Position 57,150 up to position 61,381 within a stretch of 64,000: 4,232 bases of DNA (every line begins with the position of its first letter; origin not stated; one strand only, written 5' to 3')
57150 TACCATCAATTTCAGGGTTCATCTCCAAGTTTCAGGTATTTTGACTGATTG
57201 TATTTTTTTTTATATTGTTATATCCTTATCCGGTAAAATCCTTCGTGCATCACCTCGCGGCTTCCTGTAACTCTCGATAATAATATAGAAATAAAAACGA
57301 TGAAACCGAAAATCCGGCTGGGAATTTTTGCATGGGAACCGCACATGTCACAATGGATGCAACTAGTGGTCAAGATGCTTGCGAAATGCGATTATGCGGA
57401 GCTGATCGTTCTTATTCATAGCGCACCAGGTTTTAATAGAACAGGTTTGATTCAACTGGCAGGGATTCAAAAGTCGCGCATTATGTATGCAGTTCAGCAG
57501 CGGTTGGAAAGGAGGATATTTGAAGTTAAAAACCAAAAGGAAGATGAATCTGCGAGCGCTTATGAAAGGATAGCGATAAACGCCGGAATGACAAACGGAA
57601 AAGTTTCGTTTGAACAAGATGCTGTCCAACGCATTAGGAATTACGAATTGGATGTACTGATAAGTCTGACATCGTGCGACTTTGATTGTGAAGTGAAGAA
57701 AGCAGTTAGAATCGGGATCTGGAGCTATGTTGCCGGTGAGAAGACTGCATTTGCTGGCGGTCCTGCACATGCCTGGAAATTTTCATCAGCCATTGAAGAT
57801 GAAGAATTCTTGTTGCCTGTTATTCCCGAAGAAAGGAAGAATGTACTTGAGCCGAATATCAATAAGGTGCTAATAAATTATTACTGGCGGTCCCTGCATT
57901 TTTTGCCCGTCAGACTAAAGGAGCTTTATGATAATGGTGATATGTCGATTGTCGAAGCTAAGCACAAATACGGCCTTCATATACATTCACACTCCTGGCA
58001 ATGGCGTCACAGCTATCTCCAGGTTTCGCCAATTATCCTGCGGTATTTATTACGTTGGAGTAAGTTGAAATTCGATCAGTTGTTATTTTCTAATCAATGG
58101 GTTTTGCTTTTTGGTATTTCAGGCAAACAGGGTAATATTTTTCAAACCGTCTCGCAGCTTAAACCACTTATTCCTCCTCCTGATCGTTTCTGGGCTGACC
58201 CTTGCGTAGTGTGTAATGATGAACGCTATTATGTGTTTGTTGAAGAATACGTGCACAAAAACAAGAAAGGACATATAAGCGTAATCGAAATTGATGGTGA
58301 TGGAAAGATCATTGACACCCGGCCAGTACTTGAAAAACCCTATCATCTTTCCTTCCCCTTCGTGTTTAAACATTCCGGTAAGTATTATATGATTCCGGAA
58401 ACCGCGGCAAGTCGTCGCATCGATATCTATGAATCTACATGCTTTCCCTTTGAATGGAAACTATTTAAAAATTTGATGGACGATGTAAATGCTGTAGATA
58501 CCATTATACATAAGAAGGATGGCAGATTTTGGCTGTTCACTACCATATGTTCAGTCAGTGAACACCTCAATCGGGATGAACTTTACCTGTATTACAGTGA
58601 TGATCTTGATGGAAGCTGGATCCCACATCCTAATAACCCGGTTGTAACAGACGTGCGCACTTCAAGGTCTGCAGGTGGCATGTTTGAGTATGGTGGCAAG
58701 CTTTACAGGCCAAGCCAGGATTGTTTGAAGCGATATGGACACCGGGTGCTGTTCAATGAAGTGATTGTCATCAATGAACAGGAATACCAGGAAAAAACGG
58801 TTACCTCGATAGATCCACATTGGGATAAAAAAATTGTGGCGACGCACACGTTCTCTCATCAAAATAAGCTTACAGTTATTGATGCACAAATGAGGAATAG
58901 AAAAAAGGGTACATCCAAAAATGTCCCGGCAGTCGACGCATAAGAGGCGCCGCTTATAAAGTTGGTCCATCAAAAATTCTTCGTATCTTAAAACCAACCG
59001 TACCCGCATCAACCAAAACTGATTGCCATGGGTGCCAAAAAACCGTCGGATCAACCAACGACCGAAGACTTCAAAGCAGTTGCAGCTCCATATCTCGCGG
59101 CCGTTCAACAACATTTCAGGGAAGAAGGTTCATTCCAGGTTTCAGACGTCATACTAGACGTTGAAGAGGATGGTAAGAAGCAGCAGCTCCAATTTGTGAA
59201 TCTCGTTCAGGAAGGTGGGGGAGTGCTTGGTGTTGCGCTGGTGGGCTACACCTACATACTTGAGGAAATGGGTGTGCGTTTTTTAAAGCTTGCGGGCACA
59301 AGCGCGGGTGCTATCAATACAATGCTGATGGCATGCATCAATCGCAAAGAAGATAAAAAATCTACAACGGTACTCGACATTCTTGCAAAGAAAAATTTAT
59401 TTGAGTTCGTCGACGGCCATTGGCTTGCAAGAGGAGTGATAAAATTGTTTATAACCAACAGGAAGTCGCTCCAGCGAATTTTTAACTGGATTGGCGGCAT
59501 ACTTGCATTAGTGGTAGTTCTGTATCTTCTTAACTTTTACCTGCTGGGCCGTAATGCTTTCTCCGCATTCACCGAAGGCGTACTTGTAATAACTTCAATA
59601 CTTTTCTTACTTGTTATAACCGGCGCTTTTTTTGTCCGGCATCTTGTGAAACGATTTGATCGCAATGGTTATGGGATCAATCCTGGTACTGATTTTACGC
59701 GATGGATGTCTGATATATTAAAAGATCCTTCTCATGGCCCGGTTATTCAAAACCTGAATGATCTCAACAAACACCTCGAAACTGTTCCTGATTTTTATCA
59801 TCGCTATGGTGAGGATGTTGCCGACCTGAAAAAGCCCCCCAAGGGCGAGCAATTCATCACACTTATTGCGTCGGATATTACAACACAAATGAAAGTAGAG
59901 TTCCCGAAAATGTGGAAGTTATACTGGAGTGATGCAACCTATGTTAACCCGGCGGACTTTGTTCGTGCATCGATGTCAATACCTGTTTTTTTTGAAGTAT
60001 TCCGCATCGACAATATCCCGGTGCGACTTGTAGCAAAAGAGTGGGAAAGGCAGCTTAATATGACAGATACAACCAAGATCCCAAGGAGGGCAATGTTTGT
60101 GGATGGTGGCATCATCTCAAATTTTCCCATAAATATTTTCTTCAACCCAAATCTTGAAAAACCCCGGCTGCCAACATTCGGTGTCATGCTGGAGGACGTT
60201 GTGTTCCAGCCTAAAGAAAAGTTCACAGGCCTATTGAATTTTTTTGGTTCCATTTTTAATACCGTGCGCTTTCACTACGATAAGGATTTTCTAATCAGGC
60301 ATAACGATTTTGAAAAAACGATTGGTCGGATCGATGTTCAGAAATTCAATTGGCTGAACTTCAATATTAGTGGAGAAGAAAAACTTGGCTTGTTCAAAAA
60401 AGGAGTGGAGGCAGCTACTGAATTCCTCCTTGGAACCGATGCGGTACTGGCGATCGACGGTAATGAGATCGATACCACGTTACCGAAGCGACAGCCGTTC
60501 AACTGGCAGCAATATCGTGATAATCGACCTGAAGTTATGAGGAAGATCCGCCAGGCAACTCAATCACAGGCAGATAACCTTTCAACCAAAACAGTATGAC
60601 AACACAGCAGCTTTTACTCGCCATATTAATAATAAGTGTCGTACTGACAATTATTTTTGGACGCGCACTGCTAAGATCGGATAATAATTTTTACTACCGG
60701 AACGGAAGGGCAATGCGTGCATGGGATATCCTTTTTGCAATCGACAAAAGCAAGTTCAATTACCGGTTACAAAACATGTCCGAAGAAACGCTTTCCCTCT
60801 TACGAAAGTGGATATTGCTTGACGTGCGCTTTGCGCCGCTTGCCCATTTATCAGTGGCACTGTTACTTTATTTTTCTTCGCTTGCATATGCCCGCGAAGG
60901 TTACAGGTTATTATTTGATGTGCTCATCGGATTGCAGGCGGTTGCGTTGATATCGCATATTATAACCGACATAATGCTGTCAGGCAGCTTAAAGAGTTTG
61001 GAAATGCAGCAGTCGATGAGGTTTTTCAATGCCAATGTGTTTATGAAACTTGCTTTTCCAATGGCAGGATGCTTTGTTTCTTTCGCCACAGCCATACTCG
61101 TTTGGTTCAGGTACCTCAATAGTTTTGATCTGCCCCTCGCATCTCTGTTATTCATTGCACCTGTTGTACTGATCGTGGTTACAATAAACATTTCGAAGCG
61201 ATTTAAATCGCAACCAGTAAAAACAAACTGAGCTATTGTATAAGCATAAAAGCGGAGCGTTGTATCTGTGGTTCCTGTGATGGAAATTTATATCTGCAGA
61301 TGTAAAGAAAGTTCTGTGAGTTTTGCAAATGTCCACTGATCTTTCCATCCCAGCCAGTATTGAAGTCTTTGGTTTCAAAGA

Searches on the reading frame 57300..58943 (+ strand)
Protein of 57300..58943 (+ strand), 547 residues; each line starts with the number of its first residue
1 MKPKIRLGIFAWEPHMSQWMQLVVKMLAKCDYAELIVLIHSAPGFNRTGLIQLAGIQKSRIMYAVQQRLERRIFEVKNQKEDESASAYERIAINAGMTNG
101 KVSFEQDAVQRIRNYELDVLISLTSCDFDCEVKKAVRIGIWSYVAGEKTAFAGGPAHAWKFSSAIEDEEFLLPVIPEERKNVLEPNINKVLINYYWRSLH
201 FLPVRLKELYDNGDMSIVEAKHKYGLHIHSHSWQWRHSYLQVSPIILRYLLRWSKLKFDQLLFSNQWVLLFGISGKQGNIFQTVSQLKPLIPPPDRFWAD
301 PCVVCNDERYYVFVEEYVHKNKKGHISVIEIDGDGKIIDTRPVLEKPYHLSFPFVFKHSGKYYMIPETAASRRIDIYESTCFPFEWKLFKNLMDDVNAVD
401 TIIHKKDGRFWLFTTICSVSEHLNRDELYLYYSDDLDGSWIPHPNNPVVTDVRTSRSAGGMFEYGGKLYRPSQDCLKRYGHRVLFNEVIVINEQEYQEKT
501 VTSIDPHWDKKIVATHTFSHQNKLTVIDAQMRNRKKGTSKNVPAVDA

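Call 4: search_protein_families(library=pfam, proteins=[window:57300-58943:+], max_evalue=0.01)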
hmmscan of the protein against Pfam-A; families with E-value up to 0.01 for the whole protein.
window:57300-58943:+ (547 aa): 2 families
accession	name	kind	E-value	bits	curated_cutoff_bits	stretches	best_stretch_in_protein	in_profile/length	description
PF24793.1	GINT1_N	-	1.3e-40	139.8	27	1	294-503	56-267/304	Glucosamine inositolphosphorylceramide transferase 1, N-terminal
PF04616.20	Glyco_hydro_43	-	2.1e-06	27.8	32.2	1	352-445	12-112/288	Glycosyl hydrolases family 43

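Call 5: search_protein_families(library=ncbifam, proteins=[window:57300-58943:+], max_evalue=0.01)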
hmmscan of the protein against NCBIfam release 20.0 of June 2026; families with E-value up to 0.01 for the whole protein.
window:57300-58943:+ (547 aa): 0 families

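Call 26: list_cluster_members(proteins=[P0001, P0093, window:57300-58943:+, window:59028-60599:+, window:60596-61231:+, window:51288-51674:+, window:49219-51204:+, P0002, P0003])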
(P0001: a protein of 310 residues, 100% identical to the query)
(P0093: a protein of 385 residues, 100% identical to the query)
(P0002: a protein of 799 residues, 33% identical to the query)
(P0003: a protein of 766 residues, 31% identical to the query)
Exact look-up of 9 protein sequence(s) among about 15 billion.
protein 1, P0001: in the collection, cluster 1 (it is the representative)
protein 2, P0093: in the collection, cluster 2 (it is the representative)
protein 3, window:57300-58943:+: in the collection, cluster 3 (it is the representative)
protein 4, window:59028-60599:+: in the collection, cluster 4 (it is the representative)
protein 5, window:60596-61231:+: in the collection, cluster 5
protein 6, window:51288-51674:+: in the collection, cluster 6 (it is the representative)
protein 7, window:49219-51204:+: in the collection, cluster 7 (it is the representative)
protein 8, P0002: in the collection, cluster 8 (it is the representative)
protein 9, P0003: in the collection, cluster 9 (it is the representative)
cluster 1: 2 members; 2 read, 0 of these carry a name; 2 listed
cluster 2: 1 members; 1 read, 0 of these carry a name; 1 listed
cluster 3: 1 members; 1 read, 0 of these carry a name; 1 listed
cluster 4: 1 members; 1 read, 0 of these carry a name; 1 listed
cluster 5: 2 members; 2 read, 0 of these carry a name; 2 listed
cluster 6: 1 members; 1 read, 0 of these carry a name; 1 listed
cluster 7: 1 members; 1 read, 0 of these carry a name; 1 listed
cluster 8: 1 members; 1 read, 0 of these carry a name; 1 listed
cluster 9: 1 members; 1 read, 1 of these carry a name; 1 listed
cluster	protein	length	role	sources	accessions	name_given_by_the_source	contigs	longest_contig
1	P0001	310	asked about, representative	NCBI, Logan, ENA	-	-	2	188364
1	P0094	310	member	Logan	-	-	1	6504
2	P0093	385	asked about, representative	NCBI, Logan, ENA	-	-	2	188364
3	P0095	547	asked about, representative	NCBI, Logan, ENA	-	-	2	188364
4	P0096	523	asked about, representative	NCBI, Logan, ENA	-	-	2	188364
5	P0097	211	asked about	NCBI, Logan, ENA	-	-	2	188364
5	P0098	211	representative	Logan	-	-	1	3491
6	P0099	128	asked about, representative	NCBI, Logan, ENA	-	-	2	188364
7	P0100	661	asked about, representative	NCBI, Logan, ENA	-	-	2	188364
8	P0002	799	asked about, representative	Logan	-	-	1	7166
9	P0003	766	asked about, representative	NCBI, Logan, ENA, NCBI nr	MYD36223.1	MAG: SUMF1/EgtB/PvdO family nonheme iron enzyme [Dehalococcoidia bacterium] | SUMF1/EgtB/PvdO family nonheme iron enzyme [Dehalococcoidia bacterium]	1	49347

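Call 61: search_protein_families(library=padloc, proteins=[window:57300-58943:+], max_evalue=0.01)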
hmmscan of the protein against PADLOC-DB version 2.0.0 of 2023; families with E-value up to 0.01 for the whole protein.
window:57300-58943:+ (547 aa): 0 families

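Call 63: search_solved_structures(query=window:57300-58943:+, max_evalue=1)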
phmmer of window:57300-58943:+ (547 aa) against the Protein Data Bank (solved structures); distinct sequences matched with E-value up to 1: 6.
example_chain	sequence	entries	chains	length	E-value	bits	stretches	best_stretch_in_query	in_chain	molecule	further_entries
4qqs_A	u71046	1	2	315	0.025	16.2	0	351-389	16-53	Glycoside hydrolase family 43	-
2rf6_A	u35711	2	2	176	0.03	16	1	16-57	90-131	Dual specificity protein phosphatase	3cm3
7aih_BG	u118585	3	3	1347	0.16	13.6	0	283-329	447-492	mL100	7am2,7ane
2q05_A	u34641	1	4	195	0.17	13.4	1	16-57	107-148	Dual specificity protein phosphatase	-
8gz4_A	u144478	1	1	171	0.5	11.9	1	16-57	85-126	Dual specificity protein phosphatase H1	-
2p4d_A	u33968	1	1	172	0.51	11.9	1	16-57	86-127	Dual specificity protein phosphatase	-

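Call 73: find_related_loci(query=A4, collection=metagenome_contigs, flank=10000)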
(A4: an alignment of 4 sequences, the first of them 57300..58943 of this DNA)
Query A4 (547 aa) in metagenome_contigs; peptide patterns used: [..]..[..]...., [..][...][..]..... (x = any residue, [..] = any of these).
600 stretches matched a pattern (row limit reached: there are more); 450 encode a relative of the query (tblastn E <= 1e-3); the best 80 are kept; 80 distinct loci.
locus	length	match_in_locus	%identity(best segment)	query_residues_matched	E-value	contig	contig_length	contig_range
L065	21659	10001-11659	34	1-535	4e-107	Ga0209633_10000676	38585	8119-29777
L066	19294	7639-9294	34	1-535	2e-104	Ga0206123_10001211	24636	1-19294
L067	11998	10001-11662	34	2-535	1e-103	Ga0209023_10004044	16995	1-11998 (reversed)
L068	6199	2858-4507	33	1-532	3e-102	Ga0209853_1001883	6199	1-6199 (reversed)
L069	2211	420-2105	32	1-545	7e-107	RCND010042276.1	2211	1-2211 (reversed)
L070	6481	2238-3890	32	1-535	1e-101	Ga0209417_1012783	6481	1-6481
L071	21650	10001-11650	33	1-535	3e-101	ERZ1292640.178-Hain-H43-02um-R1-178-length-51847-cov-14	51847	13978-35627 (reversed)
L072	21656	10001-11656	33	1-535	3e-102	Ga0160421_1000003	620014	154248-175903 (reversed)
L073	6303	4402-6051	33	1-535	6e-101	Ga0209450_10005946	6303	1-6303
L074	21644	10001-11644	33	1-535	6e-101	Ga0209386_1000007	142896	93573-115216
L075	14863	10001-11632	34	4-532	9e-101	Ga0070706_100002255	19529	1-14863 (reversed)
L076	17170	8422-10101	33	2-535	2e-100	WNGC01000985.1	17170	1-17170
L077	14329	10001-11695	33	4-542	2e-100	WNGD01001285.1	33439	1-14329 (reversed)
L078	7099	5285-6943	34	1-535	3e-100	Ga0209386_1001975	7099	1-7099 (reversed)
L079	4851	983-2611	32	5-532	5e-100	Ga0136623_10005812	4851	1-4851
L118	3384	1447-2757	37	104-535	7e-94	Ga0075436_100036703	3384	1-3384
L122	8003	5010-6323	37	104-532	1e-91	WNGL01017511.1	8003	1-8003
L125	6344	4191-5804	32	4-529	1e-91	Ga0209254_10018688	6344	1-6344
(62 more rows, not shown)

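Call 76: search_protein_families(library=pfam, proteins=[L125:2213-3412:-, L076:5229-7232:+, L122:2792-4342:-, L118:74-1105:+, L122:6438-7829:+, L068:362-2575:+, L078:1288-2427:+, L072:17336-18358:-], max_evalue=0.00001)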
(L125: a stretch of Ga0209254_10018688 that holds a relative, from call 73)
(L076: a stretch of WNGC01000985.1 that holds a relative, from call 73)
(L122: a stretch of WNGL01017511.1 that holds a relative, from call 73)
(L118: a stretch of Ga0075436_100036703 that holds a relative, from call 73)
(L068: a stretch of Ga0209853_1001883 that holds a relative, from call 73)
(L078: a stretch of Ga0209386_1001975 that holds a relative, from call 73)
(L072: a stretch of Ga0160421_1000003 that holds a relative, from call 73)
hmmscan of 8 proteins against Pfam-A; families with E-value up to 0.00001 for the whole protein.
L125:2213-3412:- (399 aa): 6 families
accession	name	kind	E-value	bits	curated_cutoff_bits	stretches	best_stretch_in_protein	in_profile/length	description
PF00534.26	Glycos_transf_1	-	4.6e-39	134.2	26.4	1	214-376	6-171/172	Glycosyl transferases group 1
PF13692.12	Glyco_trans_1_4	-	6.6e-33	114.4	27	1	225-363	3-142/142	Glycosyl transferases group 1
PF13439.12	Glyco_transf_4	-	7e-27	94.9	28.5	1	46-210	1-169/170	Glycosyltransferase Family 4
PF13579.12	Glyco_trans_4_4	-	1.1e-15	58.8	29.7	1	47-206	1-158/158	Glycosyl transferase 4-like domain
PF20706.3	GT4-conflict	-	5.4e-12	45.8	26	1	199-390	173-384/385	Family 4 Glycosyltransferase in conflict systems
PF13524.12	Glyco_trans_1_2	-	1.2e-11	45.2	25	1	250-393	10-144/144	Glycosyl transferase-like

L076:5229-7232:+ (667 aa): 3 families
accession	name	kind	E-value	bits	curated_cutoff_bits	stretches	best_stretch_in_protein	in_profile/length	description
PF00733.27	Asn_synthase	-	1.5e-108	364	21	1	261-645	1-354/354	Asparagine synthase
PF13537.11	GATase_7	-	7.4e-50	168.5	25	1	66-186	1-123/123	Glutamine amidotransferase domain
PF13522.11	GATase_6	-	6.5e-44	149.5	27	1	51-180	1-130/130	Glutamine amidotransferase domain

L122:2792-4342:- (516 aa): 2 families
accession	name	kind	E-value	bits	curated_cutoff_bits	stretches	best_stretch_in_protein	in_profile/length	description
PF13440.11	Polysacc_synt_3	-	1.4e-55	189.1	23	1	52-342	1-292/293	Polysaccharide biosynthesis protein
PF01943.22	Polysacc_synt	-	4.2e-25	89.2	28.2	1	28-290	1-271/274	Polysaccharide biosynthesis protein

L118:74-1105:+ (343 aa): 3 families
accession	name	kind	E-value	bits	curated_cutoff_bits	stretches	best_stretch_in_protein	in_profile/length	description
PF00984.24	UDPG_MGDP_dh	-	1.5e-29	102.4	25.4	1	111-204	1-92/94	UDP-glucose/GDP-mannose dehydrogenase family, central domain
PF03721.20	UDPG_MGDP_dh_N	-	3.3e-18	66.4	27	1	3-95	97-185/187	UDP-glucose/GDP-mannose dehydrogenase family, NAD binding domain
PF03720.21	UDPG_MGDP_dh_C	-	6.3e-15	55.9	30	1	224-331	1-102/103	UDP-glucose/GDP-mannose dehydrogenase family, UDP binding domain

L122:6438-7829:+ (463 aa): 1 family
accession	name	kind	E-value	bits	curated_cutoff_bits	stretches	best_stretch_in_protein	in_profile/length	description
PF15632.11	ATPgrasp_Ter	-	9.6e-10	38.8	29.1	1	283-348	47-111/131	ATP-grasp in the biosynthetic pathway with Ter operon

L068:362-2575:+ (737 aa): 7 families
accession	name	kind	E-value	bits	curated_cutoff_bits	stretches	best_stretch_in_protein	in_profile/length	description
PF13439.12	Glyco_transf_4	-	1.8e-10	41.5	28.5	1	23-220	6-169/170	Glycosyltransferase Family 4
PF13579.12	Glyco_trans_4_4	-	7e-10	39.9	29.7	1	23-200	5-139/158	Glycosyl transferase 4-like domain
PF08242.18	Methyltransf_12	-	4.9e-09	37.2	30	1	512-610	1-98/98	Methyltransferase domain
PF08241.18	Methyltransf_11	-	5.4e-08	33.8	21.2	1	512-611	1-94/95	Methyltransferase domain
PF13847.12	Methyltransf_31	-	7.6e-08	32.6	27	1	509-620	5-118/145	Methyltransferase domain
PF13649.12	Methyltransf_25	-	3.9e-07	31.1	27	1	512-601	2-90/97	Methyltransferase domain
PF06325.19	PrmA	-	7.8e-06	26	22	0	501-545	155-200/296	Ribosomal protein L11 methyltransferase (PrmA)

L078:1288-2427:+ (379 aa): 2 families
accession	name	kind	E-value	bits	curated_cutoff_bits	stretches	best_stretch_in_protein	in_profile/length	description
PF01041.23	DegT_DnrJ_EryC1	-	1.1e-93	314.8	19.8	1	14-373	4-359/360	DegT/DnrJ/EryC1/StrS aminotransferase family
PF00155.27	Aminotran_1_2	-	8.8e-06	25.6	19.7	0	37-138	44-155/361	Aminotransferase class I and II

L072:17336-18358:- (340 aa): 5 families
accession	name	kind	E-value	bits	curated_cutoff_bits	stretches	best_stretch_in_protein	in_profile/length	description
PF01370.27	Epimerase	-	1.1e-55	189.1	20.9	1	3-267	1-240/240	NAD dependent epimerase/dehydratase family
PF16363.11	GDP_Man_Dehyd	-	1.1e-53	183.3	27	1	4-329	1-331/332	GDP-mannose 4,6 dehydratase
PF04321.23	RmlD_sub_bind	-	9.8e-19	67.9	27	1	1-297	1-242/287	RmlD substrate binding domain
PF01073.25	3Beta_HSD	-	4.5e-13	49.3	22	1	4-292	1-275/280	3-beta hydroxysteroid dehydrogenase/isomerase family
PF02719.21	Polysacc_synt_2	-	5.4e-13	49.2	20.2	1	3-295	1-257/293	Polysaccharide biosynthesis protein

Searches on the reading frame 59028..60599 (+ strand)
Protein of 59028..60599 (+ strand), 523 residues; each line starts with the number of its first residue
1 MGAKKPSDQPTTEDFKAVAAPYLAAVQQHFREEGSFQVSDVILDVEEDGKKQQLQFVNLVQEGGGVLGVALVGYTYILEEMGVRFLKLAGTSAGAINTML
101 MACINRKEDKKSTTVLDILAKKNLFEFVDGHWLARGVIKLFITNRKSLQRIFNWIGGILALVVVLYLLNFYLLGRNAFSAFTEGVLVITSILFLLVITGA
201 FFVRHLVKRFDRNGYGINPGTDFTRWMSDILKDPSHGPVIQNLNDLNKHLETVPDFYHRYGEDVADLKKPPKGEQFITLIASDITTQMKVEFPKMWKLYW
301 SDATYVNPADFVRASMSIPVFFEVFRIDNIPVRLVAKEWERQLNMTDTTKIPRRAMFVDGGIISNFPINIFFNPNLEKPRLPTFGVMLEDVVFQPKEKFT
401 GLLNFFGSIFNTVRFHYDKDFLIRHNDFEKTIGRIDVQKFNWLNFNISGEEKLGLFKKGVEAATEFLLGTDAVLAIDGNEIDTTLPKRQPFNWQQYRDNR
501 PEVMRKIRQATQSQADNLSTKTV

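Call 4: search_protein_families(library=pfam, proteins=[window:59028-60599:+], max_evalue=0.01)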
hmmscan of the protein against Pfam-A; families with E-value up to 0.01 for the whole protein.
window:59028-60599:+ (523 aa): 3 families
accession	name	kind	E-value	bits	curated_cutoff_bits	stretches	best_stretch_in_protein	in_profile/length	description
PF01734.28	Patatin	-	1.4e-20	74.8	27.7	1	59-371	1-190/191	Patatin-like phospholipase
PF17343.7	DUF5373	-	0.0044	17.3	28.7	1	137-213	67-151/182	Family of unknown function (DUF5373)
PF07284.16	BCHF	-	0.0094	16.5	25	0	159-210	27-78/139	2-vinyl bacteriochlorophyllide hydratase (BCHF)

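Call 5: search_protein_families(library=ncbifam, proteins=[window:59028-60599:+], max_evalue=0.01)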
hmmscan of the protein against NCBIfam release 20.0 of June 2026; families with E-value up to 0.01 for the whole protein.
window:59028-60599:+ (523 aa): 3 families
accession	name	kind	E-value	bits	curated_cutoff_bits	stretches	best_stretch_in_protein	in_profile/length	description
NF043045.1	T4SS_VpdC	equivalog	2.3e-06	25.9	1000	1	57-100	306-349/880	Dot/Icm T4SS effector VpdC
TIGR03607.1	TIGR03607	subfamily_domain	5.3e-05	22.4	262.45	1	313-369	220-286/732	patatin-like protein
TIGR02020.1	BchF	equivalog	0.0088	16.2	101.35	0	158-210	28-81/145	2-vinyl bacteriochlorophyllide hydratase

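Call 61: search_protein_families(library=padloc, proteins=[window:59028-60599:+], max_evalue=0.01)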
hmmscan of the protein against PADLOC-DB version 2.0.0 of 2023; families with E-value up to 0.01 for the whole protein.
window:59028-60599:+ (523 aa): 0 families

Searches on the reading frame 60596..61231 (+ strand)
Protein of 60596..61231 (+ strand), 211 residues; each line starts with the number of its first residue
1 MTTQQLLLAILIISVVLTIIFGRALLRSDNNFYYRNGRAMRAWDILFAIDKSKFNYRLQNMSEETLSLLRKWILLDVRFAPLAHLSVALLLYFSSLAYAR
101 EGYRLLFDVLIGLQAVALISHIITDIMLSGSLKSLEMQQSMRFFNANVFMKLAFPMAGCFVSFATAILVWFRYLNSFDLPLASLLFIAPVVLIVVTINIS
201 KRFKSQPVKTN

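Call 4: search_protein_families(library=pfam, proteins=[window:60596-61231:+], max_evalue=0.01)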
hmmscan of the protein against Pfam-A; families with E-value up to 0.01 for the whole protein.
window:60596-61231:+ (211 aa): 0 families

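Call 5: search_protein_families(library=ncbifam, proteins=[window:60596-61231:+], max_evalue=0.01)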
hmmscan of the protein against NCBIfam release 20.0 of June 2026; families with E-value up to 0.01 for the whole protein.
window:60596-61231:+ (211 aa): 0 families

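Call 61: search_protein_families(library=padloc, proteins=[window:60596-61231:+], max_evalue=0.01)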
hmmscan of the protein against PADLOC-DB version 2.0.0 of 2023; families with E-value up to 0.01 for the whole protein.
window:60596-61231:+ (211 aa): 0 families

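Call 64: search_solved_structures(query=window:60596-61231:+, max_evalue=1)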
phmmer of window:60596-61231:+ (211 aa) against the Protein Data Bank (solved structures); distinct sequences matched with E-value up to 1: 1.
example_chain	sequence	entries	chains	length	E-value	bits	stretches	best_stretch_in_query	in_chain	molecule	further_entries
9d8x_C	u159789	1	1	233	0.92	12.7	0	91-170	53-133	VP3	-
